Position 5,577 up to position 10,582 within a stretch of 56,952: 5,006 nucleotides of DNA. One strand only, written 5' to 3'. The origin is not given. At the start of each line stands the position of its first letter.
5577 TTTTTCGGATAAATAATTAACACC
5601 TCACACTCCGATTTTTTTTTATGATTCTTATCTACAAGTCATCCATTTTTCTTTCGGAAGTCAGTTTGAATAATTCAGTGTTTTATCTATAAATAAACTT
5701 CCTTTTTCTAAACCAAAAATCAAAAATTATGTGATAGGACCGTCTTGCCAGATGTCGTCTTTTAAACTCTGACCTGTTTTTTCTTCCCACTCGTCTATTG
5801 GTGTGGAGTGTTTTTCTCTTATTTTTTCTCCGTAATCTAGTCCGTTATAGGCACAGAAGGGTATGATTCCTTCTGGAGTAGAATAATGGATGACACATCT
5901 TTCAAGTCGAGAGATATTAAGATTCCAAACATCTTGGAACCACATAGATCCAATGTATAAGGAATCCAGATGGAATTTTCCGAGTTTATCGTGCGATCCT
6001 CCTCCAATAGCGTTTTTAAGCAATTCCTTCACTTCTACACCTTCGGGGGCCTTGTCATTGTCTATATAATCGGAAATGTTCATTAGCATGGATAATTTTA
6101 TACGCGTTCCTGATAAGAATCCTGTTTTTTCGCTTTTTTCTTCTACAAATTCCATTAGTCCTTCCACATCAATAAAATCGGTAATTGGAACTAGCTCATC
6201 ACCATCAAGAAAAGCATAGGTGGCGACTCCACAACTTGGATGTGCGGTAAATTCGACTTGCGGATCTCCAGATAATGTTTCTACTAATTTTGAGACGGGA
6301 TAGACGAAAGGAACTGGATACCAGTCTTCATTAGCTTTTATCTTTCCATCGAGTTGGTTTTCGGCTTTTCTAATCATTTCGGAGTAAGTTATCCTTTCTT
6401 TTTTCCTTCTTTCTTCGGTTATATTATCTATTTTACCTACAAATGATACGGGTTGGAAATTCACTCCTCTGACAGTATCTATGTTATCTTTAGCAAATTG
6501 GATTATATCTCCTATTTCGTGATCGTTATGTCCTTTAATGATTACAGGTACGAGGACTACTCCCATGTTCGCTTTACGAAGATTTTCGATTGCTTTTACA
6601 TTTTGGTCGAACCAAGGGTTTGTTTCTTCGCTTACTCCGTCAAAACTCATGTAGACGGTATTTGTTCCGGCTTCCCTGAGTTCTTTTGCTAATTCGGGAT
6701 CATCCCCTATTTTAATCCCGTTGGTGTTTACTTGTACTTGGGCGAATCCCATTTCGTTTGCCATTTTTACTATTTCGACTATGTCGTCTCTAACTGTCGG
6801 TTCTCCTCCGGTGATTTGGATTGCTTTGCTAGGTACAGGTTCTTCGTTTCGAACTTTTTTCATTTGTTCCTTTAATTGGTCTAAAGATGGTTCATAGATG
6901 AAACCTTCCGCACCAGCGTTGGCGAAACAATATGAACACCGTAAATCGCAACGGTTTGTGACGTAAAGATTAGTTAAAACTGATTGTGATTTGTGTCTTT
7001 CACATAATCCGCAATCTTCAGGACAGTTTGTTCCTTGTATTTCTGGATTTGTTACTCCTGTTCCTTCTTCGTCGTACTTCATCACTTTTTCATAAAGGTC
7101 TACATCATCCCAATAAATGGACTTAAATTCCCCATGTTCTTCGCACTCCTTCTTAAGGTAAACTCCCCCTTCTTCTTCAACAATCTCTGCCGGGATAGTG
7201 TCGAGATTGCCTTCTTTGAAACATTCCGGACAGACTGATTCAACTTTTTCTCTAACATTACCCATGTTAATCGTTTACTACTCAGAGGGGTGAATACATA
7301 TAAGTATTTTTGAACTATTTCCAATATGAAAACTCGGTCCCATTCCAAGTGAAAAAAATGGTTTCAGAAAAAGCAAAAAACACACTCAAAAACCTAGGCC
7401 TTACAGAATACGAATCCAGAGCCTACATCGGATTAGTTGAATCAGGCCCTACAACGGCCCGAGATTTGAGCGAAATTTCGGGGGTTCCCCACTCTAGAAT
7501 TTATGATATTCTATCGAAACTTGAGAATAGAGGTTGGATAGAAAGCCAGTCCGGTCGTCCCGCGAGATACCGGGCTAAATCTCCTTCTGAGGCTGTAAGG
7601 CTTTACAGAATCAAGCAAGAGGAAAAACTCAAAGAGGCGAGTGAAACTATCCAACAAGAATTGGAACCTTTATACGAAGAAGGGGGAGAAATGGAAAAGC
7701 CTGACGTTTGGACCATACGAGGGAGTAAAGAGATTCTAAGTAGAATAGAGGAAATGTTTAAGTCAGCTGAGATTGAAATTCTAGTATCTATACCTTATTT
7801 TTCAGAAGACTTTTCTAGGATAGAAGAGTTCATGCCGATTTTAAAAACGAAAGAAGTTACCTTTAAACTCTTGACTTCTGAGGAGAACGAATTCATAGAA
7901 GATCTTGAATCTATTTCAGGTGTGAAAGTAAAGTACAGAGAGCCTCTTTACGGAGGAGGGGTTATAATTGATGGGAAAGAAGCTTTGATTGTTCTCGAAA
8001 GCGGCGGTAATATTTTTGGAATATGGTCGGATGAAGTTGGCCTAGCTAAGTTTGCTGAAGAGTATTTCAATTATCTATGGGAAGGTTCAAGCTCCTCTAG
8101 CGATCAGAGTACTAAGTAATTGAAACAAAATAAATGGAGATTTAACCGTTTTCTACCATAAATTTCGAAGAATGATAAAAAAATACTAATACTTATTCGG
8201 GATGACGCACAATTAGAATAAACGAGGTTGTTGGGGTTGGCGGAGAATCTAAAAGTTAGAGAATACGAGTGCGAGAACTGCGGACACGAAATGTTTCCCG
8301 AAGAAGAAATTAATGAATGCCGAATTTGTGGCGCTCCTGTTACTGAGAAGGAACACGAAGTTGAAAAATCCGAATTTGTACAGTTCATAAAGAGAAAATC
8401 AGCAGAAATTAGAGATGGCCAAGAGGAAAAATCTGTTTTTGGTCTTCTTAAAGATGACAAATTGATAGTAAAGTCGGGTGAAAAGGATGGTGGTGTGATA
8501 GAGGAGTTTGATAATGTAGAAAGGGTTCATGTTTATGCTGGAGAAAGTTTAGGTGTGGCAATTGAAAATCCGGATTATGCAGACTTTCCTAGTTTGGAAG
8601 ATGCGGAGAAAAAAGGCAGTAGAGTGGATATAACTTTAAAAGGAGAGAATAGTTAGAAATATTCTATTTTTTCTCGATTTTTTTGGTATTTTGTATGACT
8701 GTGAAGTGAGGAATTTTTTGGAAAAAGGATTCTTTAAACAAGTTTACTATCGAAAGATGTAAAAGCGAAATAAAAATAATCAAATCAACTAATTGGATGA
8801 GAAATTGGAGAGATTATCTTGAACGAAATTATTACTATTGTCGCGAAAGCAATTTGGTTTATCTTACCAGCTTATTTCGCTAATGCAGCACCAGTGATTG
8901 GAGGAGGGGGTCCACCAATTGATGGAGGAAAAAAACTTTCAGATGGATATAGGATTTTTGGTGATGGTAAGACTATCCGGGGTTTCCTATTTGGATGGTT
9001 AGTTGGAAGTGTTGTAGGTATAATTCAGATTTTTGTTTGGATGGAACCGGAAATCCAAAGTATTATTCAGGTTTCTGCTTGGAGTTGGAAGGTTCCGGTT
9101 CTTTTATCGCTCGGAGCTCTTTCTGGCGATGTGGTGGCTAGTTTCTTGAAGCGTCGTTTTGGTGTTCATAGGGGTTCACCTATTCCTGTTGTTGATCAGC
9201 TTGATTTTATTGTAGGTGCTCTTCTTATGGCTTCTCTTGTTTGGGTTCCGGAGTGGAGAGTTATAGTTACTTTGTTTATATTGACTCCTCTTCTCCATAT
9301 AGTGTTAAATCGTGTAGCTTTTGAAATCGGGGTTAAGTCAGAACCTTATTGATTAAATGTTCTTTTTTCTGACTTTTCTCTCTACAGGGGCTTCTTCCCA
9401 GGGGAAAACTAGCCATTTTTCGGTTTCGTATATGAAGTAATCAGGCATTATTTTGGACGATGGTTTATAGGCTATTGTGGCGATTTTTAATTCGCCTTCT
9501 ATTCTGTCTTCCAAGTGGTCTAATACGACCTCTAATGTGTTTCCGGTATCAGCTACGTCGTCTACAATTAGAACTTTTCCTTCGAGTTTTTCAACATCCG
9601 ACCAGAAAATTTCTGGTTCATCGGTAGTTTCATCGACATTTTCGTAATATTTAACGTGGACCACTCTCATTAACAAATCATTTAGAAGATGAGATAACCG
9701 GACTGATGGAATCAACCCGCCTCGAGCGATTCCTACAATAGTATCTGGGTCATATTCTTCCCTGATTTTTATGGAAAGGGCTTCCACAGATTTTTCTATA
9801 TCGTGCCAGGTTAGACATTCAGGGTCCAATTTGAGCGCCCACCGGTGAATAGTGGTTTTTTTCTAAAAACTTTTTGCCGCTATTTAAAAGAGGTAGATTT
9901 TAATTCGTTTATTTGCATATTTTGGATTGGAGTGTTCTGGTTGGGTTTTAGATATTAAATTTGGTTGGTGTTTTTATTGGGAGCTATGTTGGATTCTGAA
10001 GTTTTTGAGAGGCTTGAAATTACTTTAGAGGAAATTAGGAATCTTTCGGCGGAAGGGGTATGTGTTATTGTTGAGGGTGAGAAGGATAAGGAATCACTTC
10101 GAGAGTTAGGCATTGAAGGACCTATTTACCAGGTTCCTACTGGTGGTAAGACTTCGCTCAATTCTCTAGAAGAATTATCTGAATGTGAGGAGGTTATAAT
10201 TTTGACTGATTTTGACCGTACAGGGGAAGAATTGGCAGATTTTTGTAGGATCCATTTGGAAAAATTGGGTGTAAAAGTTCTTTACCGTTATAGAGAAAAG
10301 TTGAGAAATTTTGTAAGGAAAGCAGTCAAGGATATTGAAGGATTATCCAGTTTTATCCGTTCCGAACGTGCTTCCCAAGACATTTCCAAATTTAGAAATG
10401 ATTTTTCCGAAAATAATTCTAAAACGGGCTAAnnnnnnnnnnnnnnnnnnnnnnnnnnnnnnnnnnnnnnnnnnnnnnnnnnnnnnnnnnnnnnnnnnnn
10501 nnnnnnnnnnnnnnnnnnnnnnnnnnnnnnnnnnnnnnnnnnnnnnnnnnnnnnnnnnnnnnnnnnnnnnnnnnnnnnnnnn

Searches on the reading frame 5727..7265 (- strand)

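Call 23: search_protein_families(library=pfam, proteins=[window:5727-7265:-], max_evalue=0.001)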
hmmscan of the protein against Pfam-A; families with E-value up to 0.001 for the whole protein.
window:5727-7265:- (512 aa): 3 families
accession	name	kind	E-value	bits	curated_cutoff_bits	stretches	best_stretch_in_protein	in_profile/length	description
PF04055.27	Radical_SAM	-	1e-30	107.5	29.5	1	101-258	2-166/166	Radical SAM superfamily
PF23545.1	Zn_ribbon_HMPTM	-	7.4e-18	64.3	27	1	6-53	3-45/45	HMPTM N-terminal zinc ribbon domain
PF13353.11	Fer4_12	-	0.00011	22.9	22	1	100-187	10-95/137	4Fe-4S single cluster domain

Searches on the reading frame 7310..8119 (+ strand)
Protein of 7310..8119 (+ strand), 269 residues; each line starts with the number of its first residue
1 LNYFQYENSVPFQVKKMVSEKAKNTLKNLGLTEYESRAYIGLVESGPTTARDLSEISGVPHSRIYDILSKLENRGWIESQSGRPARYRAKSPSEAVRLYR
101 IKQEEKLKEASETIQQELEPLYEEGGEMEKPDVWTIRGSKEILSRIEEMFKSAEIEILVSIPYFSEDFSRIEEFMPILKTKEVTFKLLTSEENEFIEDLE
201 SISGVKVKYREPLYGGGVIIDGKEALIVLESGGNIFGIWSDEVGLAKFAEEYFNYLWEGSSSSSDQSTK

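Call 23: search_protein_families(library=pfam, proteins=[window:7310-8119:+], max_evalue=0.001)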
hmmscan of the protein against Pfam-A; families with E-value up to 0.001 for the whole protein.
window:7310-8119:+ (269 aa): 6 families
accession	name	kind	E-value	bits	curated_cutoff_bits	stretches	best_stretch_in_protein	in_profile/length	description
PF01978.25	TrmB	-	2.6e-25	88.5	25.6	1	26-92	1-67/68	Sugar-specific transcriptional regulator TrmB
PF11495.14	Regulator_TrmB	-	8e-08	32.2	22.2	1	133-263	2-135/233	Archaeal transcriptional regulator TrmB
PF02082.26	Rrf2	-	2.5e-06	28.1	30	1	42-102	17-78/132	Iron-dependent Transcriptional regulator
PF24409.1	wHTH-PRTase_assc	-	0.0003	21.2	27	1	39-80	3-44/83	wHTH-PRTase associated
PF12802.13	MarR_2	-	0.00036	21.1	27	1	44-81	16-54/61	MarR family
PF09339.16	HTH_IclR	-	0.00061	20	22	0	46-80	17-51/52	IclR helix-turn-helix domain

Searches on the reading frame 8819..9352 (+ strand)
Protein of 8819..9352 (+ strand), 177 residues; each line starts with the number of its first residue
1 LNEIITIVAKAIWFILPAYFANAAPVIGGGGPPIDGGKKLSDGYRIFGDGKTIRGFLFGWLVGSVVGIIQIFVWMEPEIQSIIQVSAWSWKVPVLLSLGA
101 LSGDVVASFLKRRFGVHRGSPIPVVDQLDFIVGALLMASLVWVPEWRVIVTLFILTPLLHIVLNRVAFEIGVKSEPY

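Call 23: search_protein_families(library=pfam, proteins=[window:8819-9352:+], max_evalue=0.001)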
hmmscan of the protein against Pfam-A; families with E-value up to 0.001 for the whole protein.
window:8819-9352:+ (177 aa): 2 families
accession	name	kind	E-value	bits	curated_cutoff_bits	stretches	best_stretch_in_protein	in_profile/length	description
PF01864.22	CarS-like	-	1.1e-48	166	22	1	4-177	1-175/175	CDP-archaeol synthase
PF01148.25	CTP_transf_1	-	6.1e-06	26.7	24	1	50-116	169-230/264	Cytidylyltransferase family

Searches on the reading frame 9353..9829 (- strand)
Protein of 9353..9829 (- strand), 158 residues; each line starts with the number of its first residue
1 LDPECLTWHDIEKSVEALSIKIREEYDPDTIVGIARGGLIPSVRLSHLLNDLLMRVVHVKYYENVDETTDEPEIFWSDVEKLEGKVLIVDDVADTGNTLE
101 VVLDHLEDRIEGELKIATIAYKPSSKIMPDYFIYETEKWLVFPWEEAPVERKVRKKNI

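Call 23: search_protein_families(library=pfam, proteins=[window:9353-9829:-], max_evalue=0.001)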
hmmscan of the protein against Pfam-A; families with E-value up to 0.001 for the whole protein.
window:9353-9829:- (158 aa): 2 families
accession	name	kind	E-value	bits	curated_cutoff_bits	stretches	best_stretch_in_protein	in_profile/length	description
PF00156.33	Pribosyltran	-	1.2e-24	86.9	26.3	1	7-147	7-154/158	Phosphoribosyl transferase domain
PF14681.12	UPRTase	-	9.3e-05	22.4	27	1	21-116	60-153/206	Uracil phosphoribosyltransferase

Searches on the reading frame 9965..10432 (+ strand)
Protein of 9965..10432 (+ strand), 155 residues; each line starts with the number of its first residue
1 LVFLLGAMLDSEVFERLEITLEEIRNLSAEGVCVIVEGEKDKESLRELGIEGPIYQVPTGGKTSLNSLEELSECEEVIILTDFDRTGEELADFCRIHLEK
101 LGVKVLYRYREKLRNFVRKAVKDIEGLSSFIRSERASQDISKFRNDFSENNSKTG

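Call 23: search_protein_families(library=pfam, proteins=[window:9965-10432:+], max_evalue=0.001)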
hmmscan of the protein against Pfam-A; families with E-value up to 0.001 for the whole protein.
window:9965-10432:+ (155 aa): 3 families
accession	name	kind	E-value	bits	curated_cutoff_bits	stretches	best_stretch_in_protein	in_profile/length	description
PF01751.28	Toprim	-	1.3e-06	28.9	23.1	1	34-95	3-77/96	Toprim domain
PF13662.12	Toprim_4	-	3.3e-06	27.7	25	1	33-105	3-81/85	Toprim domain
PF13155.12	Toprim_2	-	0.00056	20.7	22.1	1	34-109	1-77/88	Toprim-like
